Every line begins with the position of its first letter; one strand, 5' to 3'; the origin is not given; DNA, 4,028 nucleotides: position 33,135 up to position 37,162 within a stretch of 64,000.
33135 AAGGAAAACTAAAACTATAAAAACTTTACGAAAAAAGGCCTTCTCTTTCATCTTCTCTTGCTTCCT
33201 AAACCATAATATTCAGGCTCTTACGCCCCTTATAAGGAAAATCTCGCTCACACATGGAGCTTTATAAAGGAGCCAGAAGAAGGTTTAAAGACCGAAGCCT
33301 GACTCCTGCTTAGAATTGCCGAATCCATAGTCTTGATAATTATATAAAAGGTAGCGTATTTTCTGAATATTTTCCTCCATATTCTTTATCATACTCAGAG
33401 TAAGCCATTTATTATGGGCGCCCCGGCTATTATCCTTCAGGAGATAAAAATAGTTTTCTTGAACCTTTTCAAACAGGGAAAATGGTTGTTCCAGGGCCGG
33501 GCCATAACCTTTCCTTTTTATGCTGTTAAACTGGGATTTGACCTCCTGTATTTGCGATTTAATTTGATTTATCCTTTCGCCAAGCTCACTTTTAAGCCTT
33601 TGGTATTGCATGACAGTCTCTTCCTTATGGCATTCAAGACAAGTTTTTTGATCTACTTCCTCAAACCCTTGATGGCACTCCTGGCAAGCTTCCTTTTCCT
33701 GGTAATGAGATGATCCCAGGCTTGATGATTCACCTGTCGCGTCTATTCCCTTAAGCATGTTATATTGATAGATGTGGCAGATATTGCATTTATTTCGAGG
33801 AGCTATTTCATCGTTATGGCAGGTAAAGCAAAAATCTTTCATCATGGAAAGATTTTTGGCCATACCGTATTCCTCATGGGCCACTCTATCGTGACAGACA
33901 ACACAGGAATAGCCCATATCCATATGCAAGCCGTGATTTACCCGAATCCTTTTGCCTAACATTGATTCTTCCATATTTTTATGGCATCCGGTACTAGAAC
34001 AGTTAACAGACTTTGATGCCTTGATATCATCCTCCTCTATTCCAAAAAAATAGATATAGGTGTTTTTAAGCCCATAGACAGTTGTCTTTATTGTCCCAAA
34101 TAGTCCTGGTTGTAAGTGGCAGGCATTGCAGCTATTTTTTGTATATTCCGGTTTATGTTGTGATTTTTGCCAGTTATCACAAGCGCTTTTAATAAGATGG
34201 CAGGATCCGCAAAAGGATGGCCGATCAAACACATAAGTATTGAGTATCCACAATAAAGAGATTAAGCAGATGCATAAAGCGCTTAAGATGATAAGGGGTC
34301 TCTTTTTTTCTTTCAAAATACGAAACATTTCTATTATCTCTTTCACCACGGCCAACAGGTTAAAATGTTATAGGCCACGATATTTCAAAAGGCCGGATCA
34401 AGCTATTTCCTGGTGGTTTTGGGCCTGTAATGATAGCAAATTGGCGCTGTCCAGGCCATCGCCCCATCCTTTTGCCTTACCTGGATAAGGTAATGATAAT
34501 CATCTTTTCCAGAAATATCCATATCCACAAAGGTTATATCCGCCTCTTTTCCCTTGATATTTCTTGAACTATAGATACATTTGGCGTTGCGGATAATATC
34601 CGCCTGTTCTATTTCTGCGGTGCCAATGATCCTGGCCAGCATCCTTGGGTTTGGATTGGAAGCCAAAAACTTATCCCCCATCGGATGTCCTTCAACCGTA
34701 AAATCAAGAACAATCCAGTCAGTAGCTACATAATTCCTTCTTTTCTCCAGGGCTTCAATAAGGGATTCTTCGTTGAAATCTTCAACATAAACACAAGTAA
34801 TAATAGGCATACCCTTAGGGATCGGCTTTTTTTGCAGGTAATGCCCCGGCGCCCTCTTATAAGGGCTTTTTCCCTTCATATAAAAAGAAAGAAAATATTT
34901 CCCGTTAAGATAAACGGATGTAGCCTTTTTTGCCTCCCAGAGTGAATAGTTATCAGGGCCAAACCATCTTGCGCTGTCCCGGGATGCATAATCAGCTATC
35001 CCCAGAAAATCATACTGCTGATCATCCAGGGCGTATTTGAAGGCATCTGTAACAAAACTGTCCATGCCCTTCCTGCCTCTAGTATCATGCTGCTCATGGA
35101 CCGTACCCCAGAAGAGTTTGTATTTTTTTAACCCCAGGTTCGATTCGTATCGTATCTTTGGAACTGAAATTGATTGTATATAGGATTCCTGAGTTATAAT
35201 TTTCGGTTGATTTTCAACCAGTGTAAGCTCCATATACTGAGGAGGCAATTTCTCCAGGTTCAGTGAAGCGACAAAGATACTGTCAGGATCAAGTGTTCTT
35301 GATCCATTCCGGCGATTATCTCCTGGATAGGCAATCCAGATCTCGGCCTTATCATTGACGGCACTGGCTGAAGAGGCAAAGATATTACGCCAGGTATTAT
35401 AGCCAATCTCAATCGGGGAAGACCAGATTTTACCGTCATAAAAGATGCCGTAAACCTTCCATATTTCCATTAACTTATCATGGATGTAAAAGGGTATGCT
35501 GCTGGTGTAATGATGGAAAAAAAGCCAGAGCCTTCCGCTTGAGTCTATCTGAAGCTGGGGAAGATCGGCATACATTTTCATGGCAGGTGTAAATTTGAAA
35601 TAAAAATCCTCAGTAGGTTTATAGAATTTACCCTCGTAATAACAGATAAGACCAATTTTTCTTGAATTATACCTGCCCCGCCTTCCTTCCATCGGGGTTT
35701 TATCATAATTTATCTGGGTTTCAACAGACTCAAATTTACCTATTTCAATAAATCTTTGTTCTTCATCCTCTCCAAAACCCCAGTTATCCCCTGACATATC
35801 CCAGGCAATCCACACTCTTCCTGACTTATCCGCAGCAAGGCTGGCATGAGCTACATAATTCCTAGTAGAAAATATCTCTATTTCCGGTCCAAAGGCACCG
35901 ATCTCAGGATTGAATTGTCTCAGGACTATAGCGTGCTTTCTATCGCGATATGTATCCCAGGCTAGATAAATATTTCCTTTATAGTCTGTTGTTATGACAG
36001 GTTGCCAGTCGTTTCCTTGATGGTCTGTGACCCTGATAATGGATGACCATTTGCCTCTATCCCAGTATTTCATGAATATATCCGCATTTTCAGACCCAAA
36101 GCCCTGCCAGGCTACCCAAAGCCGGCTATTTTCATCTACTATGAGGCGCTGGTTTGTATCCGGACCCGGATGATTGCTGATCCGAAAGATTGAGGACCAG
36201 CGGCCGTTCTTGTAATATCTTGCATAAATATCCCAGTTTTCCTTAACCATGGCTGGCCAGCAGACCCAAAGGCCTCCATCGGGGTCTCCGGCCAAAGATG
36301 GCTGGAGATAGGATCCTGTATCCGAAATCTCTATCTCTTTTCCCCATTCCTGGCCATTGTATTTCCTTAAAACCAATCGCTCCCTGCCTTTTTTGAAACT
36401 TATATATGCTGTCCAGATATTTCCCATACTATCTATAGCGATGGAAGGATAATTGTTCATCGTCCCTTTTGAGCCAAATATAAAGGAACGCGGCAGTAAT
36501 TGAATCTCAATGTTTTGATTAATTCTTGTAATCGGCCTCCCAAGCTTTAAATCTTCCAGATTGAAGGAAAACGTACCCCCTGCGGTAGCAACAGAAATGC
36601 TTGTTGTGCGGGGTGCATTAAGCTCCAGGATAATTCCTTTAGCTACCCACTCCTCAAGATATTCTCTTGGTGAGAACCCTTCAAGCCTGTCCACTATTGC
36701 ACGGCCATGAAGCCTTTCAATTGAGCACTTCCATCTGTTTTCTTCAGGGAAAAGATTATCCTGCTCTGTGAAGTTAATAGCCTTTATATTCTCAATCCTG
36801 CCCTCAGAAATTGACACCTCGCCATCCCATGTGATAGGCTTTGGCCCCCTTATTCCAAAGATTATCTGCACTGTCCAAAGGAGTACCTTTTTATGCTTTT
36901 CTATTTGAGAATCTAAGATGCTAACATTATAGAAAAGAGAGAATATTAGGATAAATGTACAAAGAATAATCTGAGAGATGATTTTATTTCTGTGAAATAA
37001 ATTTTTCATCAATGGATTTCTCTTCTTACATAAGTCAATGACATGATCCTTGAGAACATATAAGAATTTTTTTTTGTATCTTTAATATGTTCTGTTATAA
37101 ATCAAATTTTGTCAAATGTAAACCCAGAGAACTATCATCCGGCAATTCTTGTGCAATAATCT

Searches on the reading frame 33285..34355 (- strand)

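Call 3: search_protein_families(library=pfam, proteins=[window:33285-34355:-], max_evalue=0.1)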
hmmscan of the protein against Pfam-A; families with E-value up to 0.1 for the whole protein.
window:33285-34355:- (356 aa): 6 families
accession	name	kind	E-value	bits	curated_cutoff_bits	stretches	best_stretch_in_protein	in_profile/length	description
PF03264.19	Cytochrom_NNT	-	2.5e-09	37.5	24.1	2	41-105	31-97/174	NapC/NirT cytochrome c family, N-terminal region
PF14522.11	Cytochrome_C7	-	1.3e-08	34.9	24.8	1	139-194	3-66/67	Cytochrome c7 and related cytochrome c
PF14537.11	Cytochrom_c3_2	-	3.6e-06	27.8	25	1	144-244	2-79/79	Cytochrome c3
PF09699.15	Paired_CXXCH_1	-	0.00092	19.3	20.6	1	150-183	8-39/41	Doubled CXXCH motif (Paired_CXXCH_1)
PF23735.1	KIF9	-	0.0043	17.7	31.9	1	235-282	15-61/140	Kinesin-like protein KIF9 domain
PF05008.21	V-SNARE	-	0.09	13.7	25.9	1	216-279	30-91/92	Vesicle transport v-SNARE protein N-terminus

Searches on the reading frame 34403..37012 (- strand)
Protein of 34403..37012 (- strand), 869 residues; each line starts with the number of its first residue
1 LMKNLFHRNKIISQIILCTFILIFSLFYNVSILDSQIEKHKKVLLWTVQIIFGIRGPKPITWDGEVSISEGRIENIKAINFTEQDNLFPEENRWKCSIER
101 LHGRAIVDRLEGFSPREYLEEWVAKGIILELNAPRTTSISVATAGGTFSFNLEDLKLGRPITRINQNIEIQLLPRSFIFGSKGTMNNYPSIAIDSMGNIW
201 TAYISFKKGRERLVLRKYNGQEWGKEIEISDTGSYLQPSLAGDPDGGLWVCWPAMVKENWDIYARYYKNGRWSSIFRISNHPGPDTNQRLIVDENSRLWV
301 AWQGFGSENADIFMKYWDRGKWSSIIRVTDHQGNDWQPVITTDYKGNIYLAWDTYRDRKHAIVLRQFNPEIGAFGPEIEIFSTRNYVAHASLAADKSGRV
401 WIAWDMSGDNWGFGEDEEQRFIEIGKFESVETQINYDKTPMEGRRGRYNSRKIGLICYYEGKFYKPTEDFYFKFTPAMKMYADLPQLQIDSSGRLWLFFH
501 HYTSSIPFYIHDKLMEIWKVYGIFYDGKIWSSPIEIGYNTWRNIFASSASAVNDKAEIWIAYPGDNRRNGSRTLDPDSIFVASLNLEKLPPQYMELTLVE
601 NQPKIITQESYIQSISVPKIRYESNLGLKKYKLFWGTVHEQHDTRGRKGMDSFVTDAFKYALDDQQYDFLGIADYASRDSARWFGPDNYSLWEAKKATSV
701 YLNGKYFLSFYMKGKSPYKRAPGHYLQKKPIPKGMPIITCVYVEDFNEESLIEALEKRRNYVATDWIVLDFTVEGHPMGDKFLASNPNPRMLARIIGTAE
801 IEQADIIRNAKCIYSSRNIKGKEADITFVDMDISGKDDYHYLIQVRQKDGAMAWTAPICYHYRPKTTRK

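Call 3: search_protein_families(library=pfam, proteins=[window:34403-37012:-], max_evalue=0.1)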
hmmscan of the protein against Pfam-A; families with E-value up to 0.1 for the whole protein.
window:34403-37012:- (869 aa): 2 families
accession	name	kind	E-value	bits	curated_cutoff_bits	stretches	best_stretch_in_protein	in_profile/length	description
PF07494.17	Reg_prop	-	5.6e-06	26.4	20.4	0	389-403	8-21/24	Two component regulator propeller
PF06739.17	SBBP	-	0.026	14.9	20.5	0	340-351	18-29/38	Beta-propeller repeat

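Call 10: search_protein_families(library=ncbifam, proteins=[window:34403-37012:-], max_evalue=0.1)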
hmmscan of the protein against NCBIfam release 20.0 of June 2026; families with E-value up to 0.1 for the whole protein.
window:34403-37012:- (869 aa): 1 family
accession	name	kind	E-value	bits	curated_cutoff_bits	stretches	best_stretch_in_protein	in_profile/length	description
NF038032.1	CehA_McbA_metalo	domain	3.9e-08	33.1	80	1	739-858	191-312/315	CehA/McbA family metallohydrolase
